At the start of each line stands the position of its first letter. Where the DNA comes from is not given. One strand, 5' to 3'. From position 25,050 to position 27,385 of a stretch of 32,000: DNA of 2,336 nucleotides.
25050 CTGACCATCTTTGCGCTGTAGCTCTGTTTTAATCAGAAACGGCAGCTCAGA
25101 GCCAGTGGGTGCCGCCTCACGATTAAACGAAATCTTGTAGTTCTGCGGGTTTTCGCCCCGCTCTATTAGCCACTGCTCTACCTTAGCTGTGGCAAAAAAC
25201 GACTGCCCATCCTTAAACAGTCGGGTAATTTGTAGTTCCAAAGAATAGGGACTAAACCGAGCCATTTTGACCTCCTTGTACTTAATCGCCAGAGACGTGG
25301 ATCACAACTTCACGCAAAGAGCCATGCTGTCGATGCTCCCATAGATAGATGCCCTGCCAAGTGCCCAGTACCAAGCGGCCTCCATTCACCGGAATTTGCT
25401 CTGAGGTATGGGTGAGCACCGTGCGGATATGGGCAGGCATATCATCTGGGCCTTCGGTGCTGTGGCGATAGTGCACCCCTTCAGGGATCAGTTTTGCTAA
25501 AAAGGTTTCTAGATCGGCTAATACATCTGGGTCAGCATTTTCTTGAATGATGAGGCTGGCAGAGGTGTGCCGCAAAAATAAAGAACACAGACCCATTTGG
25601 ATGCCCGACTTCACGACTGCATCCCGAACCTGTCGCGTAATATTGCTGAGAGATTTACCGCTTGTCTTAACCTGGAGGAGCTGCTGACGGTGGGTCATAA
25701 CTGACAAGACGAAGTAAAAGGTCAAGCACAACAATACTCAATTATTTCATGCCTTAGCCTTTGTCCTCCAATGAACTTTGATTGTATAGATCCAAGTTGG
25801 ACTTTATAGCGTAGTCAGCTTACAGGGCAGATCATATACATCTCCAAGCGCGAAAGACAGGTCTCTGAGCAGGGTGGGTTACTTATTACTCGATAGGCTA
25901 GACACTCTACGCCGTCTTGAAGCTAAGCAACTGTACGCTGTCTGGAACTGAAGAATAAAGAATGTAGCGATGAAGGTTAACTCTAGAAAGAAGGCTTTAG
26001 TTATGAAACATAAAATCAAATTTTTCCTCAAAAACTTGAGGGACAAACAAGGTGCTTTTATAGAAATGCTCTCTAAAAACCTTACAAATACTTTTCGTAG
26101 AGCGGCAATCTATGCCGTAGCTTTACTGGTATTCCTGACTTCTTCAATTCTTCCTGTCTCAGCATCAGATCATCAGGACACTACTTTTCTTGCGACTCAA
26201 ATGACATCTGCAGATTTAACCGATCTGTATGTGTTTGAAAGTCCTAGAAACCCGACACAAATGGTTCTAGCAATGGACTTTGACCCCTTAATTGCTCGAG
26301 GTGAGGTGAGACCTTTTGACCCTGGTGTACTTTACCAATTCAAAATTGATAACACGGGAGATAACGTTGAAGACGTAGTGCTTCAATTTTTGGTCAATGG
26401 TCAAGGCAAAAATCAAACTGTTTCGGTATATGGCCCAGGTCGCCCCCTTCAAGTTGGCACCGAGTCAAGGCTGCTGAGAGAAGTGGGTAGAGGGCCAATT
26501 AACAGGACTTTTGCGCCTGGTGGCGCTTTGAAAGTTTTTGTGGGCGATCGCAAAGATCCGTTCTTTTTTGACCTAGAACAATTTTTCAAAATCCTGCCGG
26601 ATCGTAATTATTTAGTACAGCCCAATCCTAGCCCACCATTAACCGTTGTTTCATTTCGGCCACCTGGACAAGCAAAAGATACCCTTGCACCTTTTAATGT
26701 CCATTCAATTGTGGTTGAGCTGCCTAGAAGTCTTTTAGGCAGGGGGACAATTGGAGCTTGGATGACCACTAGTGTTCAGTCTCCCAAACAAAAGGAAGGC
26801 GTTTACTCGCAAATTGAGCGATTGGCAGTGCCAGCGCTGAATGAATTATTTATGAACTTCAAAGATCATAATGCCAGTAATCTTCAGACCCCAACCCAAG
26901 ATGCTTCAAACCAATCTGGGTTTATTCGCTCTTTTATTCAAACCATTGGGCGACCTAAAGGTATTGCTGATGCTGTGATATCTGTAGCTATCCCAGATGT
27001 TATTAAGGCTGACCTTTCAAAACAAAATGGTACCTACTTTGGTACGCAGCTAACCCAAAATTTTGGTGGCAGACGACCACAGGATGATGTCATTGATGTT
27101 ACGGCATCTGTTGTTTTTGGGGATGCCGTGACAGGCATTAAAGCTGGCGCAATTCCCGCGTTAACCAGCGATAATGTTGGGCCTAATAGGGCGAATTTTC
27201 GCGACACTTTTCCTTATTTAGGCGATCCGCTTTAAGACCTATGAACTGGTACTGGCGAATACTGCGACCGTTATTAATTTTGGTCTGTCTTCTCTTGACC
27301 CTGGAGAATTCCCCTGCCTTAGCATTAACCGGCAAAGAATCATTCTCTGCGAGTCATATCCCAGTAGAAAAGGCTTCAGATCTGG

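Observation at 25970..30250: Exported DUF4331 + anchored TPR + His-rich RcnA/NicO-like permease operon: candidate uncharacterised envelope metal-handling system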

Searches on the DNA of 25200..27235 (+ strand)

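Call 8: search_rna_families(source=window, start=25200, end=26200, threshold=evalue, max_evalue=5)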
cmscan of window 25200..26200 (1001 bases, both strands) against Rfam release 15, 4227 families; matches with E-value up to 5: 3.
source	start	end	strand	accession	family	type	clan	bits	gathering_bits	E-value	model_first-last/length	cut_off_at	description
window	25954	26037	+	RF01644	ceN59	Gene; snRNA; snoRNA; HACA-box;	-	18.5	50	3.3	1-137/137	no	Caenorhabditis snoRNA ceN59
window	26016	26083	-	RF00012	U3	Gene; snRNA; snoRNA; CD-box;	CL00100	16.3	34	0.41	1-219/219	no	Small nucleolar RNA U3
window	26006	26032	-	RF00180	REN-SRE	Cis-reg;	-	12.8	41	4.4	1-37/37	no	Renin stability regulatory element (REN-SRE)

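Call 77: search_rna_families(sources=[L103, L104, L117, L118, L125, L109, L120, L126, L041, L142, L107], threshold=gathering)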
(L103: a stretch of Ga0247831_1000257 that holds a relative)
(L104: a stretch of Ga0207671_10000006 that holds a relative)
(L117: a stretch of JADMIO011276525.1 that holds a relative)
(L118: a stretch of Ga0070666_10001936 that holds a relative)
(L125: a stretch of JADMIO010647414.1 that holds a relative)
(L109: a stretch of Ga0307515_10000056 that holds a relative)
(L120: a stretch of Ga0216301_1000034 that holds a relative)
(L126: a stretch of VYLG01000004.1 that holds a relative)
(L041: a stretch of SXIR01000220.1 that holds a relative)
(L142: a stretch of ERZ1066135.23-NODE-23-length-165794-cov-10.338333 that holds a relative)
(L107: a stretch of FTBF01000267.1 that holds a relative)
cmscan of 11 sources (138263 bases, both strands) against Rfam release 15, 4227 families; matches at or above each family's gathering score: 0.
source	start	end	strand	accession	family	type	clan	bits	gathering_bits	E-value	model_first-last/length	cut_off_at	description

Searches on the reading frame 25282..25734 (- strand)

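Call 66: search_protein_families(library=pfam, proteins=[window:25282-25734:-], max_evalue=0.001)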
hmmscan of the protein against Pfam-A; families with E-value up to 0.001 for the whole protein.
window:25282-25734:- (150 aa): 1 family
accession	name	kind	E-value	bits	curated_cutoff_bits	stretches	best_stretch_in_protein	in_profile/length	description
PF01894.22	UPF0047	-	2e-43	147.7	27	1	31-147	1-117/117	Uncharacterised protein family UPF0047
